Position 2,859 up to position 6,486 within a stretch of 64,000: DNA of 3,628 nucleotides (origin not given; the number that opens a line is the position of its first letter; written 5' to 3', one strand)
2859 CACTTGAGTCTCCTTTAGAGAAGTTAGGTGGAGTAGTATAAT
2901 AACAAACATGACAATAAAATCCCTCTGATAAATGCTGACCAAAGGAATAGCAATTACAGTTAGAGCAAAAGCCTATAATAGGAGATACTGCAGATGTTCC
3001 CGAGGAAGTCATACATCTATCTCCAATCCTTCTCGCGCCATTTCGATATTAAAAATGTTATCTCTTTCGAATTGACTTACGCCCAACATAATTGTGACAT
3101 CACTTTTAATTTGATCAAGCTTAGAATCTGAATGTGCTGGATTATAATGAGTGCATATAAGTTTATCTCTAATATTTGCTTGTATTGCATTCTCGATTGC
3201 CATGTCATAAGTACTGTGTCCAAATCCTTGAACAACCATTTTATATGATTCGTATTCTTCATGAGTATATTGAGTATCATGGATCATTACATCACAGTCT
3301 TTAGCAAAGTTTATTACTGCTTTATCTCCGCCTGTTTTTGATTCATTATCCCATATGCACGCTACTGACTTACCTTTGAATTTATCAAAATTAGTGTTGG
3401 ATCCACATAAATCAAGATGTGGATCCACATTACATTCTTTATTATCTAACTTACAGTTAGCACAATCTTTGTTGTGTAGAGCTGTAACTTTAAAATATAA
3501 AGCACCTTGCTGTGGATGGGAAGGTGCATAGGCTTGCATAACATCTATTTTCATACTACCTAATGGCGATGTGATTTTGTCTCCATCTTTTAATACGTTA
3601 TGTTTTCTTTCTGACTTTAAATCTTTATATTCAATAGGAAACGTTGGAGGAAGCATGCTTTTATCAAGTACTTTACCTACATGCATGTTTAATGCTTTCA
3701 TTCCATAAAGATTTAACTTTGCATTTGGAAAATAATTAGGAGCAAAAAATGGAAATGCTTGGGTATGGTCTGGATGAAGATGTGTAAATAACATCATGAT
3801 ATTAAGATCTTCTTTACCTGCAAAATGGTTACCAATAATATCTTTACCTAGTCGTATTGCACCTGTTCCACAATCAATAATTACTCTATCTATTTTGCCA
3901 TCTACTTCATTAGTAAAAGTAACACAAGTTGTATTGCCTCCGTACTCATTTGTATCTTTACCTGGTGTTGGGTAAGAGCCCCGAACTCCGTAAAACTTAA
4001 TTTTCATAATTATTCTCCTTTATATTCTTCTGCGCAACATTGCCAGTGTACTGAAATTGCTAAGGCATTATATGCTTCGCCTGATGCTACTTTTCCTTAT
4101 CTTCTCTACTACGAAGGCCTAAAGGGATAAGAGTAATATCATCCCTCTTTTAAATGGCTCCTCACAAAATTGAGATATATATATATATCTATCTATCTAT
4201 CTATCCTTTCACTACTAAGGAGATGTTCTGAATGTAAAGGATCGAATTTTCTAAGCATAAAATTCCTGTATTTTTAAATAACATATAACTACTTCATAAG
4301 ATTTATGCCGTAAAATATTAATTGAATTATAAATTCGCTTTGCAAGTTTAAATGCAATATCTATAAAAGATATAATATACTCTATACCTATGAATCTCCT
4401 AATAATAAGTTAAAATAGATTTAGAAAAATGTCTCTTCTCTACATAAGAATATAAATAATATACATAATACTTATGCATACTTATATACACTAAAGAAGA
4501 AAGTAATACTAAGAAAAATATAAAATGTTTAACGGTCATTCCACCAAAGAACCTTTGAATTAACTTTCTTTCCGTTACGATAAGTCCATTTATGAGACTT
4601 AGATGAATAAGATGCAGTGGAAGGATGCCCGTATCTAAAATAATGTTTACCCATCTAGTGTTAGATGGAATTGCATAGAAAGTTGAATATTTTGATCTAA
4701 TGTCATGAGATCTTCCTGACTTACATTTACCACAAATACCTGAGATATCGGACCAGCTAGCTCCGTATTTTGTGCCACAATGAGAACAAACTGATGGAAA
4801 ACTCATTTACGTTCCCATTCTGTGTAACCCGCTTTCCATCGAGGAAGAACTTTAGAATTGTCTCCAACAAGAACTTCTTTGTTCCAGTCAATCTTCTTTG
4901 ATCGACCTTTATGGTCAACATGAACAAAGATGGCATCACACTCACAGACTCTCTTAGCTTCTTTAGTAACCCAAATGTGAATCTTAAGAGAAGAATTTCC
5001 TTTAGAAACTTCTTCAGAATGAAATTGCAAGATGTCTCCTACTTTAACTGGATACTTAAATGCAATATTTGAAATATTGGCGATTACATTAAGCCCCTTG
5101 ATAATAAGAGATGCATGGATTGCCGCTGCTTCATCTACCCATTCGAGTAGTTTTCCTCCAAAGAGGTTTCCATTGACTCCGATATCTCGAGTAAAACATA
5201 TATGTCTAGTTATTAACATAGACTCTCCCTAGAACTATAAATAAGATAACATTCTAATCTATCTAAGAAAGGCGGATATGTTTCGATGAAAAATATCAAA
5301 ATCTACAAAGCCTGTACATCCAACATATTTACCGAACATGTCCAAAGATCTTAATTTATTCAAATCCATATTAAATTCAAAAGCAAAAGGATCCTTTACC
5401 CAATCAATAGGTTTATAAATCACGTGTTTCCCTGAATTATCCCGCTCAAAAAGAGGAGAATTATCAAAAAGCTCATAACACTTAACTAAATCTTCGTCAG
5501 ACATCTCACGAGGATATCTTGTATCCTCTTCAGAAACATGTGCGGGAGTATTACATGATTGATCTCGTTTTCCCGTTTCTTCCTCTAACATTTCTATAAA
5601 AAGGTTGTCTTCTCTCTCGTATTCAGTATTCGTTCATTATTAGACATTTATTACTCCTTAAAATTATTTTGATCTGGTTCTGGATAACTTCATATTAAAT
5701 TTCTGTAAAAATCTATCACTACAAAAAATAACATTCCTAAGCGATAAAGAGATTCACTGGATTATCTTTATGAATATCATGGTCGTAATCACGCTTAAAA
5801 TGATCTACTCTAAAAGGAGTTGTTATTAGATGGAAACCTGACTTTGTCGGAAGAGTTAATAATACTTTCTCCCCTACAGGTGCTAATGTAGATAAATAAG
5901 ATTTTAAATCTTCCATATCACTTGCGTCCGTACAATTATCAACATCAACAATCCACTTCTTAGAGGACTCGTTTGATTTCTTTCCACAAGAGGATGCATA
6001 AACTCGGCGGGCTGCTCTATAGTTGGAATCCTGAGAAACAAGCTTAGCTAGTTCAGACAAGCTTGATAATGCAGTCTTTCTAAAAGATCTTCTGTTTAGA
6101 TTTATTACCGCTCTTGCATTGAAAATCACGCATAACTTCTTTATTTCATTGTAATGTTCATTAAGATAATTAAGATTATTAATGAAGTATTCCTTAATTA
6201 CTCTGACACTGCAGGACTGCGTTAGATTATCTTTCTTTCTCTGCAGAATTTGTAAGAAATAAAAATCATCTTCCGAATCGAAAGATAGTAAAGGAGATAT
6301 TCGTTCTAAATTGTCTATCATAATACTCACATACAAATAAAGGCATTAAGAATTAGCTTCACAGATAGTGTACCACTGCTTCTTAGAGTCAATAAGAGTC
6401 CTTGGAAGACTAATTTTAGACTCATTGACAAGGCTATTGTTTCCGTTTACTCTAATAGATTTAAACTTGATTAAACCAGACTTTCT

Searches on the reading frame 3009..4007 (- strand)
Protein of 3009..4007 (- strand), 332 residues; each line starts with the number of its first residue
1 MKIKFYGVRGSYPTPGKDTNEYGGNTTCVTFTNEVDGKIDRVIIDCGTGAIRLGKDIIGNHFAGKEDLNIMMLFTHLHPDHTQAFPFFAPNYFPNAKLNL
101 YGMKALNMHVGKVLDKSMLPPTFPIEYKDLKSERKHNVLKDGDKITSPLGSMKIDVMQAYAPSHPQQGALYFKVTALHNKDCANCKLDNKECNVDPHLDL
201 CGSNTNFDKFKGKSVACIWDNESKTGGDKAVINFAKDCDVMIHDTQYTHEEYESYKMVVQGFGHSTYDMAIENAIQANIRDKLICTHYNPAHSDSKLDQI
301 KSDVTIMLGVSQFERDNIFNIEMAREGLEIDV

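Call 19: search_protein_families(library=phrogs, proteins=[window:3009-4007:-], max_evalue=0.00001)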
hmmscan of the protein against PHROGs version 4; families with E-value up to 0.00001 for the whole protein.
window:3009-4007:- (332 aa): 0 families

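Call 77: search_protein_families(library=pfam, max_evalue=0.01, proteins=[window:3009-4007:-])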
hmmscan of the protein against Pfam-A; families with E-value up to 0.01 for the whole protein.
window:3009-4007:- (332 aa): 1 family
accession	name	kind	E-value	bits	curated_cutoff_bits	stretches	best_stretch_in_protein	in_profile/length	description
PF12706.13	Lactamase_B_2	-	2.5e-05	24.4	27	0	41-159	2-110/200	Beta-lactamase superfamily domain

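Call 98: search_protein_families(library=ncbifam, max_evalue=0.01, proteins=[window:3009-4007:-])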
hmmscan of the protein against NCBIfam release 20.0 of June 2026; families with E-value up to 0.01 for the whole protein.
window:3009-4007:- (332 aa): 6 families
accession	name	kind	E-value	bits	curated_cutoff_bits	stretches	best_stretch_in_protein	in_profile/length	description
TIGR02651.1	RNase_Z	equivalog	5.2e-13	48.7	292.95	1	40-300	28-280/302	ribonuclease Z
NF000801.0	PRK00055.1-3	equivalog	2.6e-12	46.4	252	2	229-295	217-278/307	ribonuclease Z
NF000800.0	PRK00055.1-1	equivalog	4.8e-08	32.4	398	1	25-312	18-295/305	ribonuclease Z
NF041851.1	cyc_nuc_deg_phdiest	equivalog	7.5e-06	25.5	400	0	28-113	19-101/253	cyclic nucleotide-degrading phosphodiesterase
NF041257.1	GntH_guanitoxin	equivalog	0.00015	20.7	333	0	36-87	40-86/374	guanitoxin biosynthesis MBL fold metallo-hydrolase GntH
TIGR02649.1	true_RNase_BN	exception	0.00058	19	563.7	1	43-303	35-285/304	ribonuclease BN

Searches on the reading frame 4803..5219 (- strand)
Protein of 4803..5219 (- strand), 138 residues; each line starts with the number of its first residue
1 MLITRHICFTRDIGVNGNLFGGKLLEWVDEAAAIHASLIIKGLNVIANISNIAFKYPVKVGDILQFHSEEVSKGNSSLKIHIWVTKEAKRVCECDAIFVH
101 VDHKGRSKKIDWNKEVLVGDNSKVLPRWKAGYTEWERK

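Call 77: search_protein_families(library=pfam, max_evalue=0.01, proteins=[window:4803-5219:-])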
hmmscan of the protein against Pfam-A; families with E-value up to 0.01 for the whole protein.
window:4803-5219:- (138 aa): 2 families
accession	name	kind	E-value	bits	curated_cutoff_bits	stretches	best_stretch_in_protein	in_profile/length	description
PF03061.28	4HBT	-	1.2e-11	45.2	20.6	1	16-92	1-78/79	Thioesterase superfamily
PF13279.12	4HBT_2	-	0.00021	22.2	25.5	1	35-116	36-118/122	Thioesterase-like superfamily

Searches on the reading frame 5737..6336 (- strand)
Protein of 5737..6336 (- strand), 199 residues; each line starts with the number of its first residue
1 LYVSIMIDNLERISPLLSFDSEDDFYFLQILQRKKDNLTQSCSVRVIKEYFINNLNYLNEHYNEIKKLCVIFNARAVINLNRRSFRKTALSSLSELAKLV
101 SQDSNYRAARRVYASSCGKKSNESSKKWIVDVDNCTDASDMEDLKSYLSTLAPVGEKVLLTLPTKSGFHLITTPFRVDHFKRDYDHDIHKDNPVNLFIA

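Call 11: search_protein_families(library=pfam, proteins=[window:5737-6336:-], max_evalue=0.01)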
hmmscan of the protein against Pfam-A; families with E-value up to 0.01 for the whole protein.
window:5737-6336:- (199 aa): 0 families

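Call 12: search_protein_families(library=phrogs, proteins=[window:5737-6336:-], max_evalue=0.001)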
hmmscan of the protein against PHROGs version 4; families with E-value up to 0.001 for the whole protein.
window:5737-6336:- (199 aa): 1 family
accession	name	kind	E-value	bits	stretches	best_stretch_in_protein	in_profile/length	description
phrog_14949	-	unknown function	5.6e-35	122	1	6-192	4-215/240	-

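Call 27: find_related_loci(query=window:5737-6336:-, collection=viral_contigs, flank=10000)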
Query window:5737-6336:- (199 aa) in viral_contigs; peptide patterns used: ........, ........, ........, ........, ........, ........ (x = any residue, [..] = any of these).
20 stretches matched a pattern; 9 encode a relative of the query (tblastn E <= 1e-3); 9 distinct loci.
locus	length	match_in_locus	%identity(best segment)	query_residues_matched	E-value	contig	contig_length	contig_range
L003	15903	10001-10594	49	2-199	2e-58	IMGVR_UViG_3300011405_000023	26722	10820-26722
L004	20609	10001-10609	45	6-198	3e-54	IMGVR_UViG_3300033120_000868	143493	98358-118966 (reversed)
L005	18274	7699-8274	42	5-197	3e-47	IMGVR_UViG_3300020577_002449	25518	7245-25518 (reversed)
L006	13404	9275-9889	42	5-199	1e-46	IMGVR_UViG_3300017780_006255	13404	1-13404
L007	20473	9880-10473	42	2-197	3e-45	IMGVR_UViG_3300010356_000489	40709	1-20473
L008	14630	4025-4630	40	7-199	1e-41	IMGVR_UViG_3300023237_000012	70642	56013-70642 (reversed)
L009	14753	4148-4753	40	7-199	1e-41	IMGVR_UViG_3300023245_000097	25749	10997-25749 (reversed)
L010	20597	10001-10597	40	6-199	2e-39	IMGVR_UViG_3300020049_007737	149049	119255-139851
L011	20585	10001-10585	41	6-199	6e-43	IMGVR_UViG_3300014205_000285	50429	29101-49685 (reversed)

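Call 37: find_related_loci(query=A1, collection=metagenome_contigs, flank=10000)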
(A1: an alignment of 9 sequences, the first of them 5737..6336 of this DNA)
Query A1 (199 aa) in metagenome_contigs; peptide patterns used: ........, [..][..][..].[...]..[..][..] (x = any residue, [..] = any of these).
600 stretches matched a pattern (row limit reached: there are more); 469 encode a relative of the query (tblastn E <= 1e-3); the best 80 are kept; 80 distinct loci.
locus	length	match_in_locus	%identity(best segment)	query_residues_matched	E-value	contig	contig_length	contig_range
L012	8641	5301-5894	46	2-199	1e-54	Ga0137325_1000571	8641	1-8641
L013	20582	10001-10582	46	6-199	3e-54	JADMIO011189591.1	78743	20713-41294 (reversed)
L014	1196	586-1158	46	6-198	4e-56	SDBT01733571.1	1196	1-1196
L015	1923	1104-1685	47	6-198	5e-54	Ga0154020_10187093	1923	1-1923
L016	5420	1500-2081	48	6-198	1e-52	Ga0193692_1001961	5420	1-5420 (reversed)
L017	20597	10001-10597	48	4-199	2e-52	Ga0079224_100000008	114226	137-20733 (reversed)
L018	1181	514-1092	45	6-199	1e-55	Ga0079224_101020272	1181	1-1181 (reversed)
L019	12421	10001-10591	47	5-197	9e-53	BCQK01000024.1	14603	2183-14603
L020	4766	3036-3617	47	5-198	2e-52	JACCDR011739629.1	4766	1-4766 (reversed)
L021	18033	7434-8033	43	4-199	3e-52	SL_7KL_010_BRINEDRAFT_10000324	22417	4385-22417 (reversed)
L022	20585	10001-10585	43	5-199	4e-52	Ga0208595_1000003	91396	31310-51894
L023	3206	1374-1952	45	6-199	8e-52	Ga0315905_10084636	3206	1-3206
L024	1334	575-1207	43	6-199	5e-53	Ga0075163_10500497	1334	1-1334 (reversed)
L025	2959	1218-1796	45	6-199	8e-51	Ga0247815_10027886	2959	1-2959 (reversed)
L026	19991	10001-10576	45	6-199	6e-51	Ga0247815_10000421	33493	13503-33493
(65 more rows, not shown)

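Call 45: find_homologous_proteins(query=window:5737-6336:-, max_evalue=1e-20)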
Query window:5737-6336:- (199 aa): 623 proteins with E <= 1e-20 among 697 candidates; the best 120 are listed.
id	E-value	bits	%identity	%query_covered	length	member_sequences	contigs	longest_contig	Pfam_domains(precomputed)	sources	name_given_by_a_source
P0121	3.1e-123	426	100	97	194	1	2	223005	-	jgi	-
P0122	2.4e-54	202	49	97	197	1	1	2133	-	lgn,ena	-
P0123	7.6e-54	200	49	97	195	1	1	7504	-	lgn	-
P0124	1.5e-53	199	49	98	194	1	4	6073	-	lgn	-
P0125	2.1e-53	199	47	97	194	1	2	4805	-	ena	-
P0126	5.7e-53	197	47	97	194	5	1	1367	-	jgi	jgi:bisphosphoglycerate-dependent phosphoglycerate mutase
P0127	8.4e-53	197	48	97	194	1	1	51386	-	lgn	-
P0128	1.6e-52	196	50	97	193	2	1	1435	-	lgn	-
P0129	2.4e-52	195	48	97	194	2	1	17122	-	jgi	-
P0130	3.3e-52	195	50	97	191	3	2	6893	-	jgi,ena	-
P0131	4.1e-52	195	47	97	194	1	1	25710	-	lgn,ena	-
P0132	5.9e-52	194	51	97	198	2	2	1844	-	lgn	-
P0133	6.4e-52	194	47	97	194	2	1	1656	-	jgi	jgi:hypothetical protein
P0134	7.5e-52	194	48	97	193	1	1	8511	-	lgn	-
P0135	1.1e-51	193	48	97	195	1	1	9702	-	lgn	-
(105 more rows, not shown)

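Call 46: find_encoding_contigs(protein=P0121, flank=10000, max_places=10)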
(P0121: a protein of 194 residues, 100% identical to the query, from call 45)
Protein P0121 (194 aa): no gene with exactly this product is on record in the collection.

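Call 83: list_cluster_members(proteins=[P0121, P0001])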
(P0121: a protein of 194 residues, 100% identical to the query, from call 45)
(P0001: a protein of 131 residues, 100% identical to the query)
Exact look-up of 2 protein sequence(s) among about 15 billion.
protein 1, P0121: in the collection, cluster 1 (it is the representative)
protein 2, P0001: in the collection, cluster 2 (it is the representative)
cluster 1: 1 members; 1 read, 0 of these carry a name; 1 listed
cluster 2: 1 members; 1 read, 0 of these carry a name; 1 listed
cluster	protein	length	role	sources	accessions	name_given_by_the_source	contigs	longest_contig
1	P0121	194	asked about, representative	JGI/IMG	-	-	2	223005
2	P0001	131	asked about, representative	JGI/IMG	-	-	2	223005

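Call 97: search_solved_structures(query=A1, max_evalue=1)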
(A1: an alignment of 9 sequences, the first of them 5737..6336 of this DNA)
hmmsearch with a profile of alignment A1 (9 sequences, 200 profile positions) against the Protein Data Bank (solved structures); distinct sequences matched with E-value up to 1: 0.

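Call 98: search_protein_families(library=ncbifam, max_evalue=0.01, proteins=[window:5737-6336:-])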
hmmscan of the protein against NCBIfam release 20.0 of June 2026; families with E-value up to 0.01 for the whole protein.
window:5737-6336:- (199 aa): 0 families
